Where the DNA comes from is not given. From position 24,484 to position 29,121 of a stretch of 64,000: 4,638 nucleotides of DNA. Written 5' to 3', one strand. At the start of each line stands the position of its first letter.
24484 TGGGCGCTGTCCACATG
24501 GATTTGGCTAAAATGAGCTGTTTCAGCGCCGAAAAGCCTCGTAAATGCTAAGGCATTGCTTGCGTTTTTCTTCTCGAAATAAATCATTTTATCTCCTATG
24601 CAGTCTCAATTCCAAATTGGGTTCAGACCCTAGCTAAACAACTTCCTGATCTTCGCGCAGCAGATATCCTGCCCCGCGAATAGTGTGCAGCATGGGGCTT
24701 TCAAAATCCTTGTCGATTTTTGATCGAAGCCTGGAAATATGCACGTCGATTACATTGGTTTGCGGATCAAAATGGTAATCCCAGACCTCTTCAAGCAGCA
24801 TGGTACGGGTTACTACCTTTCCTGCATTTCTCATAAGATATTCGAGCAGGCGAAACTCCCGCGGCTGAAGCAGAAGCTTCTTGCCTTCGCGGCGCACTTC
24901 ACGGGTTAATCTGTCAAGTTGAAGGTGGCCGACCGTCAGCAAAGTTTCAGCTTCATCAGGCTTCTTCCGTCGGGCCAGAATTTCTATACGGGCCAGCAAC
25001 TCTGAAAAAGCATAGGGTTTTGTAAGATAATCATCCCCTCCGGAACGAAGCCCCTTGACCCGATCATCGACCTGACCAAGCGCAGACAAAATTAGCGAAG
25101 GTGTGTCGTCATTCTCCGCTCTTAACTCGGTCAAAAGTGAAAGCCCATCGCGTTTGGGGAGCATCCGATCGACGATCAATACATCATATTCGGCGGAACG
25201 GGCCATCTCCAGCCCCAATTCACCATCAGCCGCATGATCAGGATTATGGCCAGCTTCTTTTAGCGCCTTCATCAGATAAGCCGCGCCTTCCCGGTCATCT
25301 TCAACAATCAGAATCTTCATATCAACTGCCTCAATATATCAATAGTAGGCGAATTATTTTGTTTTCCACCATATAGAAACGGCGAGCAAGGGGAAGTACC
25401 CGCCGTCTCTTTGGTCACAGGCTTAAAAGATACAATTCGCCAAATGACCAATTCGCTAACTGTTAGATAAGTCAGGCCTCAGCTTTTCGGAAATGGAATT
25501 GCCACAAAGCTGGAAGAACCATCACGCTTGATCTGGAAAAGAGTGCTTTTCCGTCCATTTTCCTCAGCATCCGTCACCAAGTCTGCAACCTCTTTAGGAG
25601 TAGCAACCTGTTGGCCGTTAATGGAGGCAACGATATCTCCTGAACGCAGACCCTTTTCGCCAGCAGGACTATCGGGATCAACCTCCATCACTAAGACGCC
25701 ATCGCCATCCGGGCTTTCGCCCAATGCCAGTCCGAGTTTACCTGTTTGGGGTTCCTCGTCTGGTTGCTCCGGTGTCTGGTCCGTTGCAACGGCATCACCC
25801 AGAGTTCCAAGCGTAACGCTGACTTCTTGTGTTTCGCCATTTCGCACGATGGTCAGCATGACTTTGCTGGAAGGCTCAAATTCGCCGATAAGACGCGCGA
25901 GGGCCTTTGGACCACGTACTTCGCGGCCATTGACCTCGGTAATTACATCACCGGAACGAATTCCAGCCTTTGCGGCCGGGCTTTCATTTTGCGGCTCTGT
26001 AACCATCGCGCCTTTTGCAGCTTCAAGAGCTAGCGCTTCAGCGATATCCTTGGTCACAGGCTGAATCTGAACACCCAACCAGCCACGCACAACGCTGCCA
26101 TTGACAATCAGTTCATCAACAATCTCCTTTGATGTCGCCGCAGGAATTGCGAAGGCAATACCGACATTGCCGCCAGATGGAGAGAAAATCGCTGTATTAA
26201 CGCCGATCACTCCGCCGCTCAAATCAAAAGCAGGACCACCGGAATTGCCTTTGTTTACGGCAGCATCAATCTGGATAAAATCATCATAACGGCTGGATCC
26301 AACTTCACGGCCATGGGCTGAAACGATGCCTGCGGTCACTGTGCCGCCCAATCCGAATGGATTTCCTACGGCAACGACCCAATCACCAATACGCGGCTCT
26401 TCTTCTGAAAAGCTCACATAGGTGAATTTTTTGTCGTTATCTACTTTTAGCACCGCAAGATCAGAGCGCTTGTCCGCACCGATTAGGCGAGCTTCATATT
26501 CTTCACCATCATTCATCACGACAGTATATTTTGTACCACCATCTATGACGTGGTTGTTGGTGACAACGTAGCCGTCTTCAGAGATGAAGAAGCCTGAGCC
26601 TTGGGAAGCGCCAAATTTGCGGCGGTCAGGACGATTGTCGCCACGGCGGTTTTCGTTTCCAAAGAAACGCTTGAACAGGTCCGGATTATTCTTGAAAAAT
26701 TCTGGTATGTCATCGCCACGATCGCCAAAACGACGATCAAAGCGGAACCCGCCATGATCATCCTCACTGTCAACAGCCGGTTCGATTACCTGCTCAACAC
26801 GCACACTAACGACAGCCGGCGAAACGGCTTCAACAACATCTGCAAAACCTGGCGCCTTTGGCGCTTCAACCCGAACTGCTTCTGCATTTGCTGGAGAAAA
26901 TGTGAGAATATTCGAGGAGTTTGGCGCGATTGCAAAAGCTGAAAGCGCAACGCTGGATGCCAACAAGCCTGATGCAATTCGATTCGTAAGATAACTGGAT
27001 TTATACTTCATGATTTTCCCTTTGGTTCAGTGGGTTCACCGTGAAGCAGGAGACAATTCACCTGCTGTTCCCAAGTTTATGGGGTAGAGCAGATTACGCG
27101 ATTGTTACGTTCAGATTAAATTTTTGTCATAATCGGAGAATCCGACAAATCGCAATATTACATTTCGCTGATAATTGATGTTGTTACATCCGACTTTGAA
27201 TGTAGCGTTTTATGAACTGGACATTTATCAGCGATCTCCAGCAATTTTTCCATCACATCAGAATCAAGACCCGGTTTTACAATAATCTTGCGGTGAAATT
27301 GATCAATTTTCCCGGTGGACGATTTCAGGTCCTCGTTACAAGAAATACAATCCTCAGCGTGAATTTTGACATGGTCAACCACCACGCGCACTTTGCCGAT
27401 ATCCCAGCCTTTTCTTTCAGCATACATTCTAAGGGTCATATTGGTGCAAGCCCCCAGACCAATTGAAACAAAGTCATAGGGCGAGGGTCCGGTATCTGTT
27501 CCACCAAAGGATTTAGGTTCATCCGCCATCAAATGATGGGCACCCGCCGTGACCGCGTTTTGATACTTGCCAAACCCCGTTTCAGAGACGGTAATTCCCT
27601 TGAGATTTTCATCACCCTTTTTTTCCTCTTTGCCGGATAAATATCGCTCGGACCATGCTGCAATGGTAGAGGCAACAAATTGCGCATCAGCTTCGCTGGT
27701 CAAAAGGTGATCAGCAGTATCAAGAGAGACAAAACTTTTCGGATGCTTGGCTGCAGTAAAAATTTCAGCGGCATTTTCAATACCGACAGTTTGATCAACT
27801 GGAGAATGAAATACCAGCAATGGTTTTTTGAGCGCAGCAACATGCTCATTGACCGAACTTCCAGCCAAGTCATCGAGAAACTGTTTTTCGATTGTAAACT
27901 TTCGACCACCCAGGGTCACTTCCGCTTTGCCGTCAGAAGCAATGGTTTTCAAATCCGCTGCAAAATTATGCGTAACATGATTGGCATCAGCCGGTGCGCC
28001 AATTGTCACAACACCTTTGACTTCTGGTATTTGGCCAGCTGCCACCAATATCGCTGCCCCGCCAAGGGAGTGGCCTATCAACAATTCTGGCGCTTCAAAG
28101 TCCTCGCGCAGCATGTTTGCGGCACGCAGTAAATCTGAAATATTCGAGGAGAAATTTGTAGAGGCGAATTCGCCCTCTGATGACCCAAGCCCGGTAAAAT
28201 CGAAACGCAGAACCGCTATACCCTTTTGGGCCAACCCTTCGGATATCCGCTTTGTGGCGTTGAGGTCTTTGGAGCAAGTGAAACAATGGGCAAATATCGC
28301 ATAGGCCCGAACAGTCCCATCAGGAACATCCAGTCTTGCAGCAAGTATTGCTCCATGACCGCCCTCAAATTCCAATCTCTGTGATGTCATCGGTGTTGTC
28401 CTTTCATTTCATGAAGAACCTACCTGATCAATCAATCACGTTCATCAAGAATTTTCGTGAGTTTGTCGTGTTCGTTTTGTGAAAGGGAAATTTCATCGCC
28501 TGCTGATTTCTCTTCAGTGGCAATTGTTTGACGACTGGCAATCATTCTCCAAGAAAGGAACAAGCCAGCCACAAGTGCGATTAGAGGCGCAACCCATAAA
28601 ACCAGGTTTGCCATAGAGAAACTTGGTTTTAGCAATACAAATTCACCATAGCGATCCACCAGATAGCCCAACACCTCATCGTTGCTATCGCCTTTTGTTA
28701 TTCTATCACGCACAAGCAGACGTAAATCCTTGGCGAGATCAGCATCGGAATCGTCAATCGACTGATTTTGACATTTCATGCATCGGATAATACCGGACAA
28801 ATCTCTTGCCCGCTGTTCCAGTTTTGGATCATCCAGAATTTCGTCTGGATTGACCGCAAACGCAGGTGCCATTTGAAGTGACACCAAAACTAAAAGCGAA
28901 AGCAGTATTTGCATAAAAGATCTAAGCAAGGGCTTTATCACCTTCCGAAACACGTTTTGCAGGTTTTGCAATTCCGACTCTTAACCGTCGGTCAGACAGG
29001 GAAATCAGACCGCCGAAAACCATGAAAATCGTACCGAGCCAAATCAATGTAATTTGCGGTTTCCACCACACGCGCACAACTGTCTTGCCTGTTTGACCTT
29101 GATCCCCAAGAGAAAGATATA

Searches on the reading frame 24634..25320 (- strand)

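Call 56: search_protein_families(library=pfam, proteins=[window:24634-25320:-], max_evalue=0.001)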
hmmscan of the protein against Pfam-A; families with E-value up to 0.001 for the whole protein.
window:24634-25320:- (228 aa): 2 families
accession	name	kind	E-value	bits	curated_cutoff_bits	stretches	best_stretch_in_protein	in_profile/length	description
PF00486.34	Trans_reg_C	-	1e-28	99.6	26.2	1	146-221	1-77/77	Transcriptional regulatory protein, C terminal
PF00072.30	Response_reg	-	1.6e-23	83.4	30.2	1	3-113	1-111/111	Response regulator receiver domain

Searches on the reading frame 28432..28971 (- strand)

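Call 56: search_protein_families(library=pfam, proteins=[window:28432-28971:-], max_evalue=0.001)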
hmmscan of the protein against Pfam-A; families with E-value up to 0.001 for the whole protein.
window:28432-28971:- (179 aa): 1 family
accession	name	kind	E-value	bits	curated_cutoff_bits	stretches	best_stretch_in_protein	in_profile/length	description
PF03918.19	CcmH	-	2.8e-48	163.3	25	1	28-175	2-143/143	Cytochrome C biogenesis protein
